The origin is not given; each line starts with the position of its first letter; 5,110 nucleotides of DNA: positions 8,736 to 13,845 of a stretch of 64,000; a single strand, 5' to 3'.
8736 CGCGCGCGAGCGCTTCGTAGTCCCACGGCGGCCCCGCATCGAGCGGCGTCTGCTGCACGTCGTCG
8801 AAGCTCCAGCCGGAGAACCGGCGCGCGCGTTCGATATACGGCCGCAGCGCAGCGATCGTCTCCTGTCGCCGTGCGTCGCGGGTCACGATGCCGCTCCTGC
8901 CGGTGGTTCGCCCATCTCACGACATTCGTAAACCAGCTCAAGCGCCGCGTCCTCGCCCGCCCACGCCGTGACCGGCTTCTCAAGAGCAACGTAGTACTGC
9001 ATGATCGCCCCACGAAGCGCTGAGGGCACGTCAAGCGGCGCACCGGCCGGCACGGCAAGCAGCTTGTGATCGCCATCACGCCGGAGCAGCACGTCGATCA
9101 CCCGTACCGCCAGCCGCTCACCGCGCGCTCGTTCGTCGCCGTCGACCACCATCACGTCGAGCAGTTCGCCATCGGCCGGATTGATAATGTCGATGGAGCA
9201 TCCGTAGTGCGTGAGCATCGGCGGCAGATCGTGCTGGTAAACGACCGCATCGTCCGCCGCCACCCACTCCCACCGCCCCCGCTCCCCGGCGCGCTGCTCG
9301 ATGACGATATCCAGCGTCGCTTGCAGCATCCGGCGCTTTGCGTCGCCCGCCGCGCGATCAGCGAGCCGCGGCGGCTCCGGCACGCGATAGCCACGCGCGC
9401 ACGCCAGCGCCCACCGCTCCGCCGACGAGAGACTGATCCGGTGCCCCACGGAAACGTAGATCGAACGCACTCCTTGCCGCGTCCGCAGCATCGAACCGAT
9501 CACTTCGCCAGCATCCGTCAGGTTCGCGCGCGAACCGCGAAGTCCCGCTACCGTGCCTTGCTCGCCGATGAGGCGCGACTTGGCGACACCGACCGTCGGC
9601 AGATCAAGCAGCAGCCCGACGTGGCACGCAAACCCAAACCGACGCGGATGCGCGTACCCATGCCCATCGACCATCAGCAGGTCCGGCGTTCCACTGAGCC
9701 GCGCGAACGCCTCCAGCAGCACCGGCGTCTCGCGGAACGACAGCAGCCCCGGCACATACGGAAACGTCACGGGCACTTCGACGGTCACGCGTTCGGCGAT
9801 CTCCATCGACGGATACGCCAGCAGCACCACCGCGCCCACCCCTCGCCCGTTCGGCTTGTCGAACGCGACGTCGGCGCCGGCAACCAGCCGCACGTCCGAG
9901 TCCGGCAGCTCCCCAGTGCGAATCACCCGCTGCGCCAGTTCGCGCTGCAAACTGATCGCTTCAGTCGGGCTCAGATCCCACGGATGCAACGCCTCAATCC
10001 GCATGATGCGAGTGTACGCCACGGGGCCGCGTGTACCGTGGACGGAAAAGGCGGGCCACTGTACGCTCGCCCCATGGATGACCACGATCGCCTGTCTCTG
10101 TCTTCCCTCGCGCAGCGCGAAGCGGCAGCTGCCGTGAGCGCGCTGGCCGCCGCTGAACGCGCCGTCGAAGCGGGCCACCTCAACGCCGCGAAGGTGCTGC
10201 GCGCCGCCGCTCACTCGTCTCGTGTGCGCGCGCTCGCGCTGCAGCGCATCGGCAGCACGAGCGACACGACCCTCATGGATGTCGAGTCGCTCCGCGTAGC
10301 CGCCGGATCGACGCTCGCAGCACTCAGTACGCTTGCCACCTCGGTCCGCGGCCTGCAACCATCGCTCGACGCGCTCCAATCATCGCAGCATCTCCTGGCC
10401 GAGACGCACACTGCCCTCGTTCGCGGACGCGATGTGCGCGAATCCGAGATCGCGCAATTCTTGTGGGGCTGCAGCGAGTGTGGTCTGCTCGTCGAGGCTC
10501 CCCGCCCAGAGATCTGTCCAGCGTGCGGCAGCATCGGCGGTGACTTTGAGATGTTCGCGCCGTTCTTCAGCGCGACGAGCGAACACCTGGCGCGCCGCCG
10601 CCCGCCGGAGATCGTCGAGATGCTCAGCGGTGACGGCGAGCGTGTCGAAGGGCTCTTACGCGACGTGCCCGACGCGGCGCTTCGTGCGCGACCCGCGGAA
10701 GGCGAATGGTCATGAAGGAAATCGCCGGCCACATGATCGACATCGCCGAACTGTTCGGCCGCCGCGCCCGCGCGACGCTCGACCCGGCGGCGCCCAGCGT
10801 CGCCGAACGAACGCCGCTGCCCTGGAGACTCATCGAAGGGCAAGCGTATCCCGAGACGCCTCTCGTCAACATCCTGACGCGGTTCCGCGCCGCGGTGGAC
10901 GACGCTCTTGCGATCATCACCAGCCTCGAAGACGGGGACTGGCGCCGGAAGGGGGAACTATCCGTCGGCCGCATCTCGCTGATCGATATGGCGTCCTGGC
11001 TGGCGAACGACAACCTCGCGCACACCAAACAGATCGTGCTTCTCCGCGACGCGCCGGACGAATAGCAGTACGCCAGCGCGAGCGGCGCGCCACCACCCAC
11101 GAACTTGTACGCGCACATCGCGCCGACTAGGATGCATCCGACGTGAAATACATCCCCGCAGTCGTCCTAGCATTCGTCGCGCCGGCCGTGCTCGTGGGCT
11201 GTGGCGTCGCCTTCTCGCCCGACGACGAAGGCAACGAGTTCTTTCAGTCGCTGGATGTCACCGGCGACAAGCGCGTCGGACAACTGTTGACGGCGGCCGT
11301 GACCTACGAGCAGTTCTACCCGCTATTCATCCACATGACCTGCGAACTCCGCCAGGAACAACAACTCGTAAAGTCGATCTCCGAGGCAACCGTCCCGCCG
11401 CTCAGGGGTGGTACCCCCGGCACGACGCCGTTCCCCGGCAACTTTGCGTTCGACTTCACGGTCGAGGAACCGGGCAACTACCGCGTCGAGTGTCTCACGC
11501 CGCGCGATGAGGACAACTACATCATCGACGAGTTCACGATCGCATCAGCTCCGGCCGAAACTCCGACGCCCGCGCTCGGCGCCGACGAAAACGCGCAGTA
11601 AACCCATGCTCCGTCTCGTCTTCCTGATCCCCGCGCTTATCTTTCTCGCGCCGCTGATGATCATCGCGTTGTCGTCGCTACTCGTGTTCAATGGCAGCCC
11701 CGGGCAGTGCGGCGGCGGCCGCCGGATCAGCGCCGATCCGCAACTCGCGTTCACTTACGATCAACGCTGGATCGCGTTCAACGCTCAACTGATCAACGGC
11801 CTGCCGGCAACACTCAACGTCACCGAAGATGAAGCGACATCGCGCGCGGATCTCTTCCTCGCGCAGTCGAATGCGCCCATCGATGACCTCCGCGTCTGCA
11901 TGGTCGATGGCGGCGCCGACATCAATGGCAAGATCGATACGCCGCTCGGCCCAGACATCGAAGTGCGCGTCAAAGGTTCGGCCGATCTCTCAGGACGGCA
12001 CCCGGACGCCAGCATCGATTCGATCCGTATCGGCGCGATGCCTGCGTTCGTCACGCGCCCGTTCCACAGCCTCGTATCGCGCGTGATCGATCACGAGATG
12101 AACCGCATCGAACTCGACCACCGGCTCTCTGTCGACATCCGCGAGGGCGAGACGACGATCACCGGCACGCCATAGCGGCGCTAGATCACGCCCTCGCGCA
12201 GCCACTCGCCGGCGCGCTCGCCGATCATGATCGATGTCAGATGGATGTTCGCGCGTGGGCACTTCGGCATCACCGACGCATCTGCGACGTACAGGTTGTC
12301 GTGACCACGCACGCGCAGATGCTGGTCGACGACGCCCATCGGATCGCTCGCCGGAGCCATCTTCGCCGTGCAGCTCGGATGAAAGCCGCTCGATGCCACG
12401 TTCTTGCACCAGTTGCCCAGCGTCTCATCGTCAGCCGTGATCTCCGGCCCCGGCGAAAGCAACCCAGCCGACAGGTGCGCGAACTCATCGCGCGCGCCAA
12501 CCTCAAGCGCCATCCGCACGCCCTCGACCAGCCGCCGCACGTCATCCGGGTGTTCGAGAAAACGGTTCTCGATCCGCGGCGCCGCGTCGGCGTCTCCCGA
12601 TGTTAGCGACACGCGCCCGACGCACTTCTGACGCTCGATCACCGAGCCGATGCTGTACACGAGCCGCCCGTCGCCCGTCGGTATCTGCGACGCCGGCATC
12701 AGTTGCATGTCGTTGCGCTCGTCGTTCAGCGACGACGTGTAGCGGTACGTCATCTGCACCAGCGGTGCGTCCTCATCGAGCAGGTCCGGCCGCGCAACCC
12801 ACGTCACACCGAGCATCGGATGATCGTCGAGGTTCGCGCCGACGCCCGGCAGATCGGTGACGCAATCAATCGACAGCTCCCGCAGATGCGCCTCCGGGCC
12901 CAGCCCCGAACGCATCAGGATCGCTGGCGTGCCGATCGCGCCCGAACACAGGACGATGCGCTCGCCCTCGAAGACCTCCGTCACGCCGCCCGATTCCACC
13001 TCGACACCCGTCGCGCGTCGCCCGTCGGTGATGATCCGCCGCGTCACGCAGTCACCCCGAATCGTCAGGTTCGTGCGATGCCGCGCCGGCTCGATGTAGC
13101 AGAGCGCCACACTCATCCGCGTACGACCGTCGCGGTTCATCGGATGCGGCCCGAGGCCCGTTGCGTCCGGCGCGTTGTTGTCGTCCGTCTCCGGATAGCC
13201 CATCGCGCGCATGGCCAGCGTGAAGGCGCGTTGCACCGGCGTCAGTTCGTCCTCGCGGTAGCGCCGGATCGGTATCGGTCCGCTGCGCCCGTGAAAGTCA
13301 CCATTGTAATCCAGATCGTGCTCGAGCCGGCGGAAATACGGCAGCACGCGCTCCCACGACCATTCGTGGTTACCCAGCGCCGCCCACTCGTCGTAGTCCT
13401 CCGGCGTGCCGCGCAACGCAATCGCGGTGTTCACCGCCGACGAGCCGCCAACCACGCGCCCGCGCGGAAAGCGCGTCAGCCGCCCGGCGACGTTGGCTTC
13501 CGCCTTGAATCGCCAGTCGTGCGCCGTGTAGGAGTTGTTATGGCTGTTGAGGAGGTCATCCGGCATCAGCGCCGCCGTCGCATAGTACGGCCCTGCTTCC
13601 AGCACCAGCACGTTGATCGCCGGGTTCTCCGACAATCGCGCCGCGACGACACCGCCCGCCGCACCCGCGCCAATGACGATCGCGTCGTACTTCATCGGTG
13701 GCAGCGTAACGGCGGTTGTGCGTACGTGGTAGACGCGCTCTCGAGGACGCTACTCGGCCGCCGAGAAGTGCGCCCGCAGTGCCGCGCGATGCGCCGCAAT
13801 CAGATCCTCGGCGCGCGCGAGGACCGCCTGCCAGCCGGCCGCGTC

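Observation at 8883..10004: Endonuclease V fused in-frame to an inorganic-pyrophosphatase-like domain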

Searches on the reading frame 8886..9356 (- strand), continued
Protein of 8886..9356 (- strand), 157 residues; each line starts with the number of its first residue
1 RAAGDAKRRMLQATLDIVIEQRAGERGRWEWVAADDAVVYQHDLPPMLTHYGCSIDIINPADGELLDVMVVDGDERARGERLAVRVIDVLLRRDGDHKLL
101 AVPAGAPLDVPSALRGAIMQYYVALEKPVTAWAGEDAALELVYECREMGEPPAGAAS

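Call 72: find_homologous_proteins(query=P0309, max_evalue=1e-10)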
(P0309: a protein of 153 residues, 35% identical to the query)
Query P0309 (153 aa): 22 proteins with E <= 1e-10 among 420 candidates.
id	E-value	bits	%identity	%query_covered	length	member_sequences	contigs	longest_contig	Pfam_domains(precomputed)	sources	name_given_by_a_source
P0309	1.6e-97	342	100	100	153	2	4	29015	PF00719.25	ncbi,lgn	-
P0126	3.1e-68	247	72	97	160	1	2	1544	PF00719.25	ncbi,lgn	-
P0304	4.9e-57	210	66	96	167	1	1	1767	PF00719.25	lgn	-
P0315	1.1e-51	193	62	93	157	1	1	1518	PF00719.25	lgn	-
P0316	6.5e-50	187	59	95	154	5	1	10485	PF00719.25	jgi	jgi:inorganic pyrophosphatase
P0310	3.1e-48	182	59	95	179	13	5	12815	PF00719.25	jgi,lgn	jgi:inorganic pyrophosphatase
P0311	3.4e-48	181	58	95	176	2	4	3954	PF00719.25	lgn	-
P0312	1.1e-47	180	58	99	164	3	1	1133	PF00719.25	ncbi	-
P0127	1.6e-46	176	54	97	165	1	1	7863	PF00719.25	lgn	-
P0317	2.3e-45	172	55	97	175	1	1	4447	PF00719.25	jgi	jgi:inorganic pyrophosphatase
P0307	5.2e-45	171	57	96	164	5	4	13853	PF00719.25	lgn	-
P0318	2.7e-44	169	55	96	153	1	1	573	PF00719.25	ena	-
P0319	1.5e-43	166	55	93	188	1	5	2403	PF00719.25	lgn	-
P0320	3.2e-43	165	57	93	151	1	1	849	PF00719.25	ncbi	-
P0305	3.4e-43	165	56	91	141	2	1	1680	PF00719.25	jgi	jgi:inorganic pyrophosphatase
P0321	4.6e-43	165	56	95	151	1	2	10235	PF00719.25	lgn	-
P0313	6.2e-43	164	55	99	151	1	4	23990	PF00719.25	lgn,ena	-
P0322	8.6e-43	164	55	96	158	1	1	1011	PF00719.25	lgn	-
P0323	4.9e-42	161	55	97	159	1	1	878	PF00719.25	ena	-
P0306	1.0e-41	160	56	92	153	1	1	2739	PF00719.25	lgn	-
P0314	1.4e-34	137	48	96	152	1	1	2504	PF00719.25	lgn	-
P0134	1.6e-22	98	61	56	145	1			PF00719.25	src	-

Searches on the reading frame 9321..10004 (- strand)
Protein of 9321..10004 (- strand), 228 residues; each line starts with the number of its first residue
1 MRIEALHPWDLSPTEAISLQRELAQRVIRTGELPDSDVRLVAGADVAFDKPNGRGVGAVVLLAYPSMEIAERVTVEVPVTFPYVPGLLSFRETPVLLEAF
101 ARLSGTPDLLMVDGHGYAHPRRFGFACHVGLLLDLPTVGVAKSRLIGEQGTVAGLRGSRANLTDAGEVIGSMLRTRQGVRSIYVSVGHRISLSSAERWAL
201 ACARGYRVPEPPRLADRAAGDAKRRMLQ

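Call 41: search_solved_structures(query=window:9321-10004:-, max_evalue=1e-10, show_alignments=3)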
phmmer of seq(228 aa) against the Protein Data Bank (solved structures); distinct sequences matched with E-value up to 1e-10: 18.
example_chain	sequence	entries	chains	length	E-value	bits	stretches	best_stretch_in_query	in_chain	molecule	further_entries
4xpu_A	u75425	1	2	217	1.3e-54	188.5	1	19-221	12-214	Endonuclease V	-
2w35_A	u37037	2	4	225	6.9e-51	176.2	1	4-216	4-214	Endonuclease V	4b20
3hd0_A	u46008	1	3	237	8.3e-51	176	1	4-216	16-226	Endonuclease V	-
6ozg_A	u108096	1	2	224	1.9e-50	174.8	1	4-216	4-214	Endonuclease V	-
6ozf_A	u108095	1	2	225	3.5e-50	174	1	4-216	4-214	Endonuclease V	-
2w36_A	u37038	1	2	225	8.3e-50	172.7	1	4-216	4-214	ENDONUCLEASE V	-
3goc_A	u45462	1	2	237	1.5e-43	152.2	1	8-219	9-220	Endonuclease V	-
4nsp_A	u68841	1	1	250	2.7e-34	122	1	36-221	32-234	Endonuclease V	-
6oze_A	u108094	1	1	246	1.3e-32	116.5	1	36-224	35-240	Endonuclease V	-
6ozp_A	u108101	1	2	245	8.9e-31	110.5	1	36-226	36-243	Endonuclease V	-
6ozs_A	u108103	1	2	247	9.2e-31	110.4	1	36-226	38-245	Endonuclease V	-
6ozj_A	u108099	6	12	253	9.2e-31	110.4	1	36-226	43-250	Endonuclease V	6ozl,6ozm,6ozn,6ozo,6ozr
6ozk_A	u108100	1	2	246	1.4e-30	109.9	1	36-224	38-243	Endonuclease V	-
6ozq_A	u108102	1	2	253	5.3e-30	107.9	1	36-226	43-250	Endonuclease V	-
5aoy_A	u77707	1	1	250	2.2e-29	106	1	36-221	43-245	ENDONUCLEASE V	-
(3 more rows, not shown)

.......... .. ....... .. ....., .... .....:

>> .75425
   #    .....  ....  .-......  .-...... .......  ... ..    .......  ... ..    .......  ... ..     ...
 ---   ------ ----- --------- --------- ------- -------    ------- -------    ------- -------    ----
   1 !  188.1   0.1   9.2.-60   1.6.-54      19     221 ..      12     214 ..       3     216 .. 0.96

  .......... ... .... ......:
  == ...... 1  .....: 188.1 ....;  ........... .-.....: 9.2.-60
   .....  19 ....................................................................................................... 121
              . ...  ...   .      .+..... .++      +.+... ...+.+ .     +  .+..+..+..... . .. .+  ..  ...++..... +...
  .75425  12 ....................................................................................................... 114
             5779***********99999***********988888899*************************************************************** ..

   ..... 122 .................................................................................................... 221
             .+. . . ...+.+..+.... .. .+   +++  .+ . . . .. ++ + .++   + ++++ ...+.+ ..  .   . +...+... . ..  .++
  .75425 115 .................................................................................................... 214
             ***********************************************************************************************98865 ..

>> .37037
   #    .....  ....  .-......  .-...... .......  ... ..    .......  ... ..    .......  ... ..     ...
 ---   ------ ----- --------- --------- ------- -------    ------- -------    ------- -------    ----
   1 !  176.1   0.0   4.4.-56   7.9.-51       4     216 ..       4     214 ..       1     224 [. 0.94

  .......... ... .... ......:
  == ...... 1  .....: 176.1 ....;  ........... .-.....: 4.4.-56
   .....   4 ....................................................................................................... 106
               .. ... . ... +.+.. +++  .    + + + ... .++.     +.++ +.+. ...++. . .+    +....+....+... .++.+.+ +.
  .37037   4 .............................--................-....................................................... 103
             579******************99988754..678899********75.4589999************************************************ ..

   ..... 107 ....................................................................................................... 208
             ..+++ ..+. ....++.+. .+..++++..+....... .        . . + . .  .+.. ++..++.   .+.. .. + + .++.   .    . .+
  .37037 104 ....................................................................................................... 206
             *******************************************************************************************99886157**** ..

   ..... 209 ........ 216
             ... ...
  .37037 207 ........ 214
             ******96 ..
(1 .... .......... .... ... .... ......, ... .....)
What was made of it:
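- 9342..10004 (-): Endonuclease V domain (residues 1-221). Catalytic and wedge residues: D45, P82-Y83-V84-P85, E92, D113, K142, D216. Alignment to E. coli 4xpu and T. maritima 2w35 (call 41).
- On Endonuclease V (Pfam PF04493 / NCBIfam NF008629 deoxyribonuclease V): D45, E92, D113, D216 and K142 align to these positions (call 41). P82-Y83-V84-P85 aligns to 'PYIP' of the E. coli and T. maritima enzymes (call 41).
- Closest known: Bacterial endonuclease V. Same: The N-terminal 221 residues align end to end (E 1e-54 and 7e-51, call 41).
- Checked: The EndoV C-terminal motif '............' aligns to E. coli '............' (call 41).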

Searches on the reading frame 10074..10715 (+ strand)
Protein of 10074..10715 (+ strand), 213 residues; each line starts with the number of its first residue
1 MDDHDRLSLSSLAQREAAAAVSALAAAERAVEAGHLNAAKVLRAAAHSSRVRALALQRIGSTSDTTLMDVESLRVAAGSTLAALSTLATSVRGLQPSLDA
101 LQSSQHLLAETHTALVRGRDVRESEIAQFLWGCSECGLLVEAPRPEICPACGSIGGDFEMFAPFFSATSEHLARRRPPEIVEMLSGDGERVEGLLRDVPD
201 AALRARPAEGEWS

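Call 53: search_protein_families(library=pfam, proteins=[window:10074-10715:+], max_evalue=0.001)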
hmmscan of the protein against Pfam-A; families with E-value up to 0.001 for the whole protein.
window:10074-10715:+ (213 aa): 2 families
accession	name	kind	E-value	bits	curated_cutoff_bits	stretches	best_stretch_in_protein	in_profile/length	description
PF21349.2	RUBY_RBDX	-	0.00037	20.3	26.5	1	131-153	1-24/30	Rubrerythrin, rubredoxin-like domain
PF23458.2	DUF7130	-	0.00039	20.7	35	1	90-153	16-78/89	Domain of unknown function (DUF7130)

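Call 59: search_protein_families(library=padloc, proteins=[window:10074-10715:+], max_evalue=0.01)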
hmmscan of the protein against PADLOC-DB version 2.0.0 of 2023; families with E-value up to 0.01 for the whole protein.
window:10074-10715:+ (213 aa): 0 families

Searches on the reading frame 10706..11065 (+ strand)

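Call 53: search_protein_families(library=pfam, proteins=[window:10706-11065:+], max_evalue=0.001)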
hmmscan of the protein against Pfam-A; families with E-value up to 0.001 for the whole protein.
window:10706-11065:+ (119 aa): 1 family
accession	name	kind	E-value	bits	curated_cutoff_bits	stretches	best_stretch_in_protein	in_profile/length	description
PF12867.12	DinB_2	-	3.3e-06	28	24.8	1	5-110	34-128/128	DinB superfamily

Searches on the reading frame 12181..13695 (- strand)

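Call 53: search_protein_families(library=pfam, proteins=[window:12181-13695:-], max_evalue=0.001)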
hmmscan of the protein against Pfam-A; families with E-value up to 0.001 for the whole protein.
window:12181-13695:- (504 aa): 5 families
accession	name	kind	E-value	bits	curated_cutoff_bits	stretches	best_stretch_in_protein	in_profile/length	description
PF00732.25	GMC_oxred_N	-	2.9e-43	148.7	23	1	3-293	1-217/218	GMC oxidoreductase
PF05199.19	GMC_oxred_C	-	8.6e-32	111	24.6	1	359-492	4-139/139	GMC oxidoreductase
PF00890.30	FAD_binding_2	-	1.3e-06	28.3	20.4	0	4-37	1-33/414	FAD binding domain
PF05834.18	Lycopene_cycl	-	0.00023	20.8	23.4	1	4-38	1-36/380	Lycopene cyclase protein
PF13450.12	NAD_binding_8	-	0.00077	20.1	21.9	0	7-37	1-30/68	NAD(P)-binding Rossmann-like domain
